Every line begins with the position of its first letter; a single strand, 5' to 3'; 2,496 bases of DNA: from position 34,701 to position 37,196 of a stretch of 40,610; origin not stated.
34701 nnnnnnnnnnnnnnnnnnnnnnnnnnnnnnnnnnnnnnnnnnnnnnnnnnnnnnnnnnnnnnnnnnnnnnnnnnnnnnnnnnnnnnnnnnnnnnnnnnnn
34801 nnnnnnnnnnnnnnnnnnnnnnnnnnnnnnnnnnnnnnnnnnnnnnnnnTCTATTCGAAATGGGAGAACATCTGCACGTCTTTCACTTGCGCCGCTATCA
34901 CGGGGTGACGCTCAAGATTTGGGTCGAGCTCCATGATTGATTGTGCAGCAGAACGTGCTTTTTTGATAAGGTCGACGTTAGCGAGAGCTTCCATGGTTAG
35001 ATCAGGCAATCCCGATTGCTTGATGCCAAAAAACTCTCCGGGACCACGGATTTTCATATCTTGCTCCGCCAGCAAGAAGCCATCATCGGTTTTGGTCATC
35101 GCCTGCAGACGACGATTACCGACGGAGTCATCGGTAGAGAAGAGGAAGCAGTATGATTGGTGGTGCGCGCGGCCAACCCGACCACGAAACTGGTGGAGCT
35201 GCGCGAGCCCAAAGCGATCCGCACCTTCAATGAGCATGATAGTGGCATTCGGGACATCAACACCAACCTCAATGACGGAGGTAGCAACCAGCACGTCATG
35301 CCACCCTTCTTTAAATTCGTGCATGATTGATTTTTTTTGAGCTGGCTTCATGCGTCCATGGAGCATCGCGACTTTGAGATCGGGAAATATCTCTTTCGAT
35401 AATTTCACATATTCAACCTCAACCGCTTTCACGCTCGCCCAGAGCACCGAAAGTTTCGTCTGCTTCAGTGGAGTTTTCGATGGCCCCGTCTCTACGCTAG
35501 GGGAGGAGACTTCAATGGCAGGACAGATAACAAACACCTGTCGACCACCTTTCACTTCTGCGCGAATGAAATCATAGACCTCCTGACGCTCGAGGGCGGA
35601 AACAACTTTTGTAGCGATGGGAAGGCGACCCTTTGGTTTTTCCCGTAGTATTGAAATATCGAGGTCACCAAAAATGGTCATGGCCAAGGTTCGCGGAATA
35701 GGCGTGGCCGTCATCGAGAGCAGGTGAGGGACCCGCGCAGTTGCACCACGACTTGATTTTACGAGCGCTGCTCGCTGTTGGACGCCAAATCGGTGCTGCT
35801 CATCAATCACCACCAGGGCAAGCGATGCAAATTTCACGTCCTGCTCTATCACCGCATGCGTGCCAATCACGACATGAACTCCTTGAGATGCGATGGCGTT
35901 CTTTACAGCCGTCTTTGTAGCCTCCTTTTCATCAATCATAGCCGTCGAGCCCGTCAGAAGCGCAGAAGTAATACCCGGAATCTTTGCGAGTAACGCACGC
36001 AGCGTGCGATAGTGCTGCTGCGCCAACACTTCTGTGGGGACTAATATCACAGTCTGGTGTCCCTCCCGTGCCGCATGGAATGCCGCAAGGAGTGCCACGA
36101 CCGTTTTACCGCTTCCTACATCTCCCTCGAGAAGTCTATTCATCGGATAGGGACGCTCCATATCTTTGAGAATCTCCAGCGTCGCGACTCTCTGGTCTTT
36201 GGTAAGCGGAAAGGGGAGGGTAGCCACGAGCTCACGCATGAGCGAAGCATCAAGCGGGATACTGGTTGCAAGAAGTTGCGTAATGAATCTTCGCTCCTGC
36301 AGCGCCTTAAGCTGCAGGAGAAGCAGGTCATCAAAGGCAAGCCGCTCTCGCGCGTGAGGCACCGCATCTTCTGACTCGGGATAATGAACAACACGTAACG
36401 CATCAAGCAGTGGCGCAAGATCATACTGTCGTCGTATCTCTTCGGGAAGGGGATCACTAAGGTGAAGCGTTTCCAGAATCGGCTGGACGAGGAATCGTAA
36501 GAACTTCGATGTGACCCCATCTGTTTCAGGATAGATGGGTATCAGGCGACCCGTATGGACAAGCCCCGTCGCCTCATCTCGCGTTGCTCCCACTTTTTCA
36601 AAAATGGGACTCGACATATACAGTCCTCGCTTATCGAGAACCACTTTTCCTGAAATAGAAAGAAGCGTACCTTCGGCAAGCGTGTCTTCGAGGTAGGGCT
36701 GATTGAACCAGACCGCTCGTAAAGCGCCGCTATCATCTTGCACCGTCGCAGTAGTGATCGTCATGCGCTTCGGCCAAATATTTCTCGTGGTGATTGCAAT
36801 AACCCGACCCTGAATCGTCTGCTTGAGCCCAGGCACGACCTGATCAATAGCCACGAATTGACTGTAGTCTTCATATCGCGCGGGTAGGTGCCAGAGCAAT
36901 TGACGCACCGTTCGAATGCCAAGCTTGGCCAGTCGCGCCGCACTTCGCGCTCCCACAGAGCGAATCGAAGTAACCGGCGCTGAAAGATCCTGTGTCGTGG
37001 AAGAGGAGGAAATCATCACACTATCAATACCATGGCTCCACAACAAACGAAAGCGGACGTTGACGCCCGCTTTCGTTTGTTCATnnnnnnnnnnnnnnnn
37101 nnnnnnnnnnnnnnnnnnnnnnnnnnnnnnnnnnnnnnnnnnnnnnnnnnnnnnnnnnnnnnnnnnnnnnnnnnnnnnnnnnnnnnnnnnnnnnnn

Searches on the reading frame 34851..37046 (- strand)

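Call 42: search_protein_families(library=pfam, proteins=[window:34851-37046:-], max_evalue=0.01)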
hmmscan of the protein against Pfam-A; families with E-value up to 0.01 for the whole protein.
window:34851-37046:- (731 aa): 12 families
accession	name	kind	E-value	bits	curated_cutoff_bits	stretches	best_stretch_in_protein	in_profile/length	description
PF00270.35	DEAD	-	9.8e-24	84.4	26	1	285-455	4-165/167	DEAD/DEAH box helicase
PF17191.10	RecG_wedge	-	4.5e-22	78.8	23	1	27-188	4-156/162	RecG wedge domain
PF00271.37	Helicase_C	-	3.4e-20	72.8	23.5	1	536-627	22-109/110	Helicase conserved C-terminal domain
PF04851.21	ResIII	-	7.2e-11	42.7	22.5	1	281-449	4-162/164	Type III restriction enzyme, res subunit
PF19833.4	RecG_dom3_C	-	1.5e-09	38.2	26.8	1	653-713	1-63/87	ATP-dependent DNA helicase RecG, domain 3, C-terminal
PF01336.31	tRNA_anti-codon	-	7.1e-08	32.7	27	1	77-144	2-67/75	OB-fold nucleic acid binding domain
PF22590.2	Cas3-like_C_2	-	1.7e-07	31.9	27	1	530-627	3-104/106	CRISPR-associated nuclease/helicase Cas3, C-terminal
PF13604.12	AAA_30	-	0.00023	21.4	27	1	282-439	3-119/191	AAA domain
PF09848.15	SLFN-g3_helicase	-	0.0021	17.8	24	1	305-424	5-95/354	Schlafen group 3, DNA/RNA helicase domain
PF07652.20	Flavi_DEAD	-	0.0058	17.1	21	0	306-449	9-136/148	Flavivirus DEAD domain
PF13191.12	AAA_16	-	0.0091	17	32.6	0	290-428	13-152/167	AAA ATPase domain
PF07517.20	SecA_DEAD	-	0.0095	15.7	24.6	0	306-370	95-158/290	SecA DEAD-like domain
